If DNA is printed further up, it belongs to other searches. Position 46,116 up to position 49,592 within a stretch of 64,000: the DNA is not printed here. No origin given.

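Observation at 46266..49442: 1058-aa formate-dehydrogenase/NuoG-like fusion in which several cofactor motifs appear lost (possible pseudo-enzyme or electron-relay scaffold)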

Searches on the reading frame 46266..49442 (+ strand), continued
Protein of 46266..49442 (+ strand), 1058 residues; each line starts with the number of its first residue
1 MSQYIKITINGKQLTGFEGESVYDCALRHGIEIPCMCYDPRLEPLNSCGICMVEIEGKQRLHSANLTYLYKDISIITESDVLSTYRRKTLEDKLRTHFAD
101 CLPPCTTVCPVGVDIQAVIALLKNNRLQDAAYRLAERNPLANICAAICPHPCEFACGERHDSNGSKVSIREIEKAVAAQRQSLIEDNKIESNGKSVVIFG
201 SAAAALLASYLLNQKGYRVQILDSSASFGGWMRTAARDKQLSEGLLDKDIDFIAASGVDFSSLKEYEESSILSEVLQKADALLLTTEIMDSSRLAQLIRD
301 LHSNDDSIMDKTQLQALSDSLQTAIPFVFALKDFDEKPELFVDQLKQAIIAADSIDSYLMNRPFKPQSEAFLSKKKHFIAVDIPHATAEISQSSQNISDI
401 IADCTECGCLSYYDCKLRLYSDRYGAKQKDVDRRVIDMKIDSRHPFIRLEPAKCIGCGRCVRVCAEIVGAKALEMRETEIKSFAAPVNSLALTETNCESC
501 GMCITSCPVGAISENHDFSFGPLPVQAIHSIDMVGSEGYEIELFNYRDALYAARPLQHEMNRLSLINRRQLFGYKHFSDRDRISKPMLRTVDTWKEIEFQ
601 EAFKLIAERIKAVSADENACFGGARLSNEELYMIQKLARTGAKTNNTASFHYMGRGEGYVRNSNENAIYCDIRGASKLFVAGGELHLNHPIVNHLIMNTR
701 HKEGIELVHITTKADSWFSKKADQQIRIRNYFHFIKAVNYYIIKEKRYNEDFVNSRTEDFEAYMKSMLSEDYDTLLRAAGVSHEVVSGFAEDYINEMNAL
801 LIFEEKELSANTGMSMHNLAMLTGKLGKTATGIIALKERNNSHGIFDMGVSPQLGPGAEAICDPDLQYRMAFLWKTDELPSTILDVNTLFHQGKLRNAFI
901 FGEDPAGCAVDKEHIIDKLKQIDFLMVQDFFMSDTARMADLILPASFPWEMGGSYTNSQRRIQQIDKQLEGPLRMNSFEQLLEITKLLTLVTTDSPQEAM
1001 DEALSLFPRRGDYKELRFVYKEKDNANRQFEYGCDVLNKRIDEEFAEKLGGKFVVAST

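Call 17: find_related_loci(query=window:46266-49439:+, collection=genome_contigs, flank=10000)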
Query window:46266-49439:+ (1058 aa) in genome_contigs; peptide patterns used: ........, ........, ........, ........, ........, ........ (x = any residue, [..] = any of these).
105 stretches matched a pattern; 76 encode a relative of the query (tblastn E <= 1e-3); 75 distinct loci.
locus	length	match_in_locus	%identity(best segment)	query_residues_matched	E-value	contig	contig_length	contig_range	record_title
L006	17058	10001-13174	92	1-1058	0e+0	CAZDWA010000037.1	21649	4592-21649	MAG TPA_asm: uncultured Lentimicrobiaceae bacterium isolate SRP294416_co3_794 genome assembly, contig: NODE_3594_length_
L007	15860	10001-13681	40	1-1043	0e+0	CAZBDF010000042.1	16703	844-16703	MAG TPA_asm: uncultured Lentimicrobiaceae bacterium isolate binchicken_co243_188 genome assembly, contig: NODE_2734_leng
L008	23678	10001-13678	38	5-1049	0e+0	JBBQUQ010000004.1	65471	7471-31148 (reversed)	MAG: Bacteroidales bacterium isolate Co_metawrap_1939 Cmw_1939_k141_17146465_length_65471_cov_10.9750, whole genome shot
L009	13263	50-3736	39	1-1049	0e+0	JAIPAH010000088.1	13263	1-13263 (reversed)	MAG: Bacteroidales bacterium isolate Tobar18m-G1 Tobar18m-20mill-C299, whole genome shotgun sequence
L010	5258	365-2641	40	314-1049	0e+0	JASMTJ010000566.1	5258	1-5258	MAG: Bacteroidales bacterium isolate GSC-VFA-60_REP7 CoA_60C_k149_48643, whole genome shotgun sequence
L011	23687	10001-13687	39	1-1049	7e-180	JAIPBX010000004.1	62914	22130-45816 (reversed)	MAG: Bacteroidales bacterium isolate Tobar18m-G3 Tobar18m-C74, whole genome shotgun sequence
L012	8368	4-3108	39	196-1049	2e-176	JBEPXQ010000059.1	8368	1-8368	MAG: Bacteroidales bacterium isolate 02_S197.semibin_refined.037 NODE_3584_length_8368_cov_2.296202, whole genome shotgu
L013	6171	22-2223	40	338-1048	1e-177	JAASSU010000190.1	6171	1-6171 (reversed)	MAG: Bacteroidetes bacterium isolate KhS_metabat.24 KhS_C7249, whole genome shotgun sequence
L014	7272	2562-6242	38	1-1045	7e-176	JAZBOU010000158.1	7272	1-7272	MAG: Bacteroidales bacterium isolate bin.552 k117_5865617, whole genome shotgun sequence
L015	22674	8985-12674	39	5-1045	2e-173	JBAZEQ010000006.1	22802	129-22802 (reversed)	MAG: Ignavibacteria bacterium isolate SO_2017_LW3_13 NODE_5799_length_22802_cov_0.837883_LW162_2017, whole genome shotgu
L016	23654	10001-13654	39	5-1039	2e-172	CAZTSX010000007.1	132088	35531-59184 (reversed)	MAG TPA_asm: uncultured Prolixibacteraceae bacterium isolate binchicken_co147_440 genome assembly, contig: NODE_243_leng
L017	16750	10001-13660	38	5-1045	1e-172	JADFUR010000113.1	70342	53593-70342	MAG: Bacteroidetes bacterium isolate C4.bin.5 k83_3155994, whole genome shotgun sequence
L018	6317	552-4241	39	1-1049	5e-174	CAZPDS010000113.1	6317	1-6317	MAG TPA_asm: uncultured Bacteroidales bacterium isolate SRP192927_co1_781 genome assembly, contig: NODE_34068_length_631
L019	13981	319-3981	39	5-1045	1e-171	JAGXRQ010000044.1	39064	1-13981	MAG: Bacteroidetes bacterium isolate CROMO_A_117 c_000000282922, whole genome shotgun sequence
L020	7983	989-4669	38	1-1045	1e-171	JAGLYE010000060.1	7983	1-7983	MAG: Bacteroidales bacterium isolate RS_13_16 ZL320.bin.16.fa_60, whole genome shotgun sequence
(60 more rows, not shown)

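Call 32: find_encoding_contigs(protein=P0005, flank=10000, max_places=2)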
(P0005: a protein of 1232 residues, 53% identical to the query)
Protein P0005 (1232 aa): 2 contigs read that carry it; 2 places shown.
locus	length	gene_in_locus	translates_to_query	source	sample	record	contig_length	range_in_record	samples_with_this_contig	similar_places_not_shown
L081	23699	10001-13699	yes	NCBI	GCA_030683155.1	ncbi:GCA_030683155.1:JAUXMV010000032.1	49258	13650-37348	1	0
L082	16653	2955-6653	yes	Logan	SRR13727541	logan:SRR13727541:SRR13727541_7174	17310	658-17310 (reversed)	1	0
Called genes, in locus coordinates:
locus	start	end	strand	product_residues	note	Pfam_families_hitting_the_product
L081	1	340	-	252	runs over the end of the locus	-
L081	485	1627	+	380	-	-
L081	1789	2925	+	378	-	PF13177:DNA_pol3_delta2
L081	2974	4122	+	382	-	PF04468:PSP1, PF28472:PSP1_3rd, PF28473:YaaT_C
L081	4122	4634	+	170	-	PF14109:GldH_lipo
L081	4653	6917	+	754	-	PF00912:Transgly, PF28500:PBP_middle, PF00905:Transpeptidase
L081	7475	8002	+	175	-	PF01257:2Fe-2S_thioredx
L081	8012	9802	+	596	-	PF01512:Complex1_51K, PF10589:NADH_4Fe-4S, PF00037:Fer4 (weak), PF13237:Fer4_10, PF14697:Fer4_21 (weak), PF12838:Fer4_7 (weak), PF13187:Fer4_9 (weak), PF00037:Fer4 (weak)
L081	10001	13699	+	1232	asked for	PF13510:Fer2_4, PF14691:Fer4_20, PF07992:Pyr_redox_2, PF13450:NAD_binding_8, PF12838:Fer4_7 (weak), PF14697:Fer4_21 (weak), PF22117:Fer4_Nqo3, PF00384:Molybdopterin, +4 more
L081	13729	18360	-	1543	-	PF00072:Response_reg, PF08447:PAS_3, PF13426:PAS_9, PF00989:PAS, PF13426:PAS_9, PF08447:PAS_3, PF13426:PAS_9, PF08447:PAS_3, +14 more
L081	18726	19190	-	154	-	-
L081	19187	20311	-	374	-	PF00512:HisKA, PF02518:HATPase_c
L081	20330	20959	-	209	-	PF02607:B12-binding_2, PF02310:B12-binding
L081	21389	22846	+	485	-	PF18962:Por_Secre_tail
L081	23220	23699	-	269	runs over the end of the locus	PF00515:TPR_1 (faint), PF07719:TPR_2 (faint), PF13181:TPR_8 (faint), PF13431:TPR_17 (faint)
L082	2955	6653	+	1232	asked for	PF13510:Fer2_4, PF14691:Fer4_20, PF07992:Pyr_redox_2, PF13450:NAD_binding_8, PF12838:Fer4_7 (weak), PF14697:Fer4_21 (weak), PF22117:Fer4_Nqo3, PF00384:Molybdopterin, +4 more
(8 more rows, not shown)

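Call 33: find_encoding_contigs(protein=P0006, flank=10000, max_places=2)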
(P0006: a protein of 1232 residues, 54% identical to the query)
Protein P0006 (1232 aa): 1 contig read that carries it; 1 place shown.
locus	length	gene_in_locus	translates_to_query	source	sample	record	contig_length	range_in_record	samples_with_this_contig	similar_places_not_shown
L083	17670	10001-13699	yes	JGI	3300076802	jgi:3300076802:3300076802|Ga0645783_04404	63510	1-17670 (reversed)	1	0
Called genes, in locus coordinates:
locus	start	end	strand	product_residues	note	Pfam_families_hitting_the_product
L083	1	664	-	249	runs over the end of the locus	-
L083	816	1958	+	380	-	-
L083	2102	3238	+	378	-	PF13177:DNA_pol3_delta2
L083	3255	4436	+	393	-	PF04468:PSP1, PF28472:PSP1_3rd, PF28473:YaaT_C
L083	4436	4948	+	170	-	PF14109:GldH_lipo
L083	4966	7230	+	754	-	PF00912:Transgly, PF28500:PBP_middle, PF00905:Transpeptidase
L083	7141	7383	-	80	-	-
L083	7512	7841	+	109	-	PF01257:2Fe-2S_thioredx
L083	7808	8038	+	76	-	PF01257:2Fe-2S_thioredx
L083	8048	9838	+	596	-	PF12837:Fer4_6 (faint), PF01512:Complex1_51K, PF10589:NADH_4Fe-4S, PF00037:Fer4 (weak), PF13237:Fer4_10, PF14697:Fer4_21 (weak), PF12838:Fer4_7 (weak), PF13187:Fer4_9 (weak)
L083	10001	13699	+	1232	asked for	PF13510:Fer2_4, PF14691:Fer4_20, PF07992:Pyr_redox_2, PF13450:NAD_binding_8, PF12838:Fer4_7 (weak), PF14697:Fer4_21 (weak), PF22117:Fer4_Nqo3, PF00384:Molybdopterin, +4 more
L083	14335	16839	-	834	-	PF02689:Herpes_Helicase (faint), PF05970:PIF1, PF13245:AAA_19, PF13401:AAA_22 (weak), PF13604:AAA_30, PF13538:UvrD_C_2 (weak), PF00570:HRDC, PF14493:HTH_40, +1 more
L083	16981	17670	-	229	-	?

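Call 39: predict_structure(alignment_id=A1)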
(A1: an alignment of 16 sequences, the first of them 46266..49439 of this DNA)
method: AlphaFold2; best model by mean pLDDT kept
length: 1058 residues; sequences in the alignment: 16
mean_pLDDT: 72.0   pTM: 0.58
mean pLDDT of the five models: 72.0, 71.6, 71.0, 67.2, 62.3
residues with pLDDT >= 90: 229; 70-90: 413; 50-70: 227; < 50: 189
segments of 3 or more residues with pLDDT < 50: 38-47, 96-107, 150-168, 268-270, 290-293, 303-312, 369-414, 430-443, 455-457, 474-496, 504-509, 517-523, 558-566, 1010-1013, 1051-1058
pLDDT, mean of each block of 10 residues (from residue 1): 78 84 86 66 46 84 83 88 84 55 50 60 60 71 63 39 41 64 60 84 84 88 72 55 71 84 60 71 68 54 41 60 78 57 77 88 64 37 29 28 31 52 64 31 50 49 53 41 34 43 47 50 65 71 75 58 49 74 92 92 97 94 89 92 91 79 76 89 74 79 85 80 90 95 95 87 92 96 97 92 86 91 83 84 83 80 88 88 86 95 93 94 96 94 87 67 60 85 89 82 77 64 74 86 72 32
secondary structure, 60 per line:
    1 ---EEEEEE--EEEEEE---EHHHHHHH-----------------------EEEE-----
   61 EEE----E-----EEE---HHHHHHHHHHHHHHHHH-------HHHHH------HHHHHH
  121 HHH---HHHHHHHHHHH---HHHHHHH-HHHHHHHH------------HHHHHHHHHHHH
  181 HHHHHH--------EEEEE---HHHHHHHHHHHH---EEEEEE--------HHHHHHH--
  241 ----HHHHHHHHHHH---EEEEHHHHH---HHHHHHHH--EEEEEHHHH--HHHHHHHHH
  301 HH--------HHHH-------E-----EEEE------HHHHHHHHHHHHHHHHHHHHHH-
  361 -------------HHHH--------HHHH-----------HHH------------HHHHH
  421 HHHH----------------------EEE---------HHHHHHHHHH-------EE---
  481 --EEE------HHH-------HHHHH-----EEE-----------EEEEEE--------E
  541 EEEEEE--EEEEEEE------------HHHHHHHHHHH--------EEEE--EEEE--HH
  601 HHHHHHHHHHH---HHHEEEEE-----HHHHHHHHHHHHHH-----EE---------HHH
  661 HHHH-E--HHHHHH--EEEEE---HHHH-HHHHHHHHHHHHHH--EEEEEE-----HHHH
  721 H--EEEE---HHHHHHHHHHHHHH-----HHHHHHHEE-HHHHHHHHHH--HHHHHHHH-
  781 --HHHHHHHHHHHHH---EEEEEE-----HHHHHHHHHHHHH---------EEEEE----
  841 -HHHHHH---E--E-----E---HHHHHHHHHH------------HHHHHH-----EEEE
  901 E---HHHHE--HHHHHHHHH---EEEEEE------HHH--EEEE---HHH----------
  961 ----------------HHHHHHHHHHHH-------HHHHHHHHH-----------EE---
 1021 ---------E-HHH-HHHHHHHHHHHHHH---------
elements in order (helices of 4 or more, strands of 3 or more residues): E4-9 E12-17 H22-28 E52-55 E61-63 E74-76 H80-96 H104-108 H115-123 H127-137 H141-147 H149-156 H169-186 E195-199 H203-214 E218-223 H232-238 H245-255 E259-262 H263-267 H271-278 E281-285 H286-289 H292-302 H311-314 E328-331 H338-359 H374-377 H386-389 H416-424 E447-449 H459-468 E483-485 H502-506 E512-514 E526-531 E540-546 E549-555 H568-578 E587-590 E593-596 H599-611 E618-622 H628-641 H658-664 H669-674 E677-681 H685-688 H690-703 E706-711 H717-721 E724-727 H731-744 H750-756 H760-769 H772-779 H783-795 E799-804 H810-822 E832-836 H842-847 H864-873 H886-891 E897-901 H905-908 H912-920 E924-929 E941-944 H977-988 H996-1004 H1036-1049

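Call 43: fold_search(model_id=the predicted structure, library=pdb)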
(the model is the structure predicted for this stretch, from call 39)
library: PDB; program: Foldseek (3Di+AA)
matches with E <= 10: 1939; with E <= 0.001: 274
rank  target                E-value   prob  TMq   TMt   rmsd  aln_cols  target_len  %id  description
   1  8oh5_C                4.1e-53  1.00  0.48  0.44  15.4      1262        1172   21  Cryo-EM structure of the electron bifurcating transhydrogenase StnABC complex from Sporomusa Ovata (state 2) (released 2023-09-13)
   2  9bov_A                5.3e-53  1.00  0.50  0.46  15.0      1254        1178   22  Structure of electron bifurcating Nfn-ABC complexed with NAD from Caldicellulosiruptor saccharolyticus (released 2025-03-05)
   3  9ktl_A                6.0e-37  1.00  0.49  0.54  10.2      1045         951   18  Cryo-EM structure of reduced form of formate dehydrogenase from Rhodobacter aestuarii (RaFDH) with NADH (released 2025-06-18)
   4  7vw6_A                3.7e-35  1.00  0.51  0.58   8.6      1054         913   16  Cryo-EM Structure of Formate Dehydrogenase 1 from Methylorubrum extorquens AM1 (released 2022-06-01)
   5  7xqw_A                3.4e-34  1.00  0.49  0.64  10.1      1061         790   16  Formate dehydrogenase (FDH) from Methylobacterium extorquens AM1 (MeFDH1) (released 2023-08-09)
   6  8rqz_C                3.4e-34  1.00  0.49  0.52  10.1      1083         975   17  Crystal structure of Molybdenum bispyranopterin guanine dinucleotide formate dehydrogenases ForCE1 from Bacillus subti (released 2025-08-06)
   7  8j83_A                9.1e-34  1.00  0.51  0.58   8.1      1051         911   16  Crystal structure of formate dehydrogenase from Methylorubrum extorquens AM1 (released 2023-10-11)
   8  6tg9_A                1.1e-33  1.00  0.48  0.53   9.7      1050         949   18  Cryo-EM Structure of NADH reduced form of NAD+-dependent Formate Dehydrogenase from Rhodobacter capsulatus (released 2020-04-22)
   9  8e9h_G                1.4e-29  1.00  0.44  0.58   9.8      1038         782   13  Mycobacterial respiratory complex I, fully-inserted quinone (released 2022-10-12)
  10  1fdi                  3.7e-29  1.00  0.42  0.61   3.3       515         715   25  OXIDIZED FORM OF FORMATE DEHYDROGENASE H FROM E. COLI COMPLEXED WITH THE INHIBITOR NITRITE (released 1997-08-20)
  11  1aa6                  9.7e-29  1.00  0.42  0.62   3.2       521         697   24  REDUCED FORM OF FORMATE DEHYDROGENASE H FROM E. COLI (released 1997-08-20)
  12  9n5u_A                1.4e-28  1.00  0.30  0.32  17.1      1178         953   17  Structure of the Thermococcus sibiricus NfnABC complex (released 2025-05-07)
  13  8e9g_G                1.4e-28  1.00  0.44  0.58   9.9      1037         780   14  Mycobacterial respiratory complex I with both quinone positions modelled (released 2022-10-12)
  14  7bkb_D                4.1e-28  1.00  0.42  0.79   2.9       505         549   23  Formate dehydrogenase - heterodisulfide reductase - formylmethanofuran dehydrogenase complex from Methanospirillum hun (released 2021-09-29)
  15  9n5v_A                5.5e-28  1.00  0.25  0.28  16.6       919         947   20  Structure of the NAD(H)-bound Thermococcus sibiricus NfnABC complex (released 2025-05-07)
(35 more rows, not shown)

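Call 44: search_protein_representatives(protein=window:46266-49439:+)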
Query: 1058 residues. Proteins with E-value up to 0.001 (for the whole library): 14619; up to 1e-10: 5345; up to 1e-30: 908. The best 150 are listed.
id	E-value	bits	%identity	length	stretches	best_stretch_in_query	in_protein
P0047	0.0e+00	1268.9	55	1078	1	1-1054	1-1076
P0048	3.9e-247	839.3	59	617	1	437-1049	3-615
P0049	8.8e-210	715.7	38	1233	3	399-1047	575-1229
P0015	1.3e-186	639.1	37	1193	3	299-847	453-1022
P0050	2.4e-158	545.4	43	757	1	436-1047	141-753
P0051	9.4e-153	526.9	32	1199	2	392-1005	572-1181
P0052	3.5e-148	511.8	36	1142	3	307-745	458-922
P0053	9.2e-142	490.5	40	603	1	457-1048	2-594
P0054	2.2e-134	466.1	40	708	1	402-1052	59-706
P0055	6.8e-121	421.5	35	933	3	396-851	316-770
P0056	2.7e-120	419.5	33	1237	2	403-966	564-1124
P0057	3.6e-120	419.1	32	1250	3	398-984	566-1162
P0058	1.5e-112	393.8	39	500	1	492-976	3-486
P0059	5.2e-112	392.0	38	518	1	525-1040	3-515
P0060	5.5e-111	388.7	38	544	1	523-1044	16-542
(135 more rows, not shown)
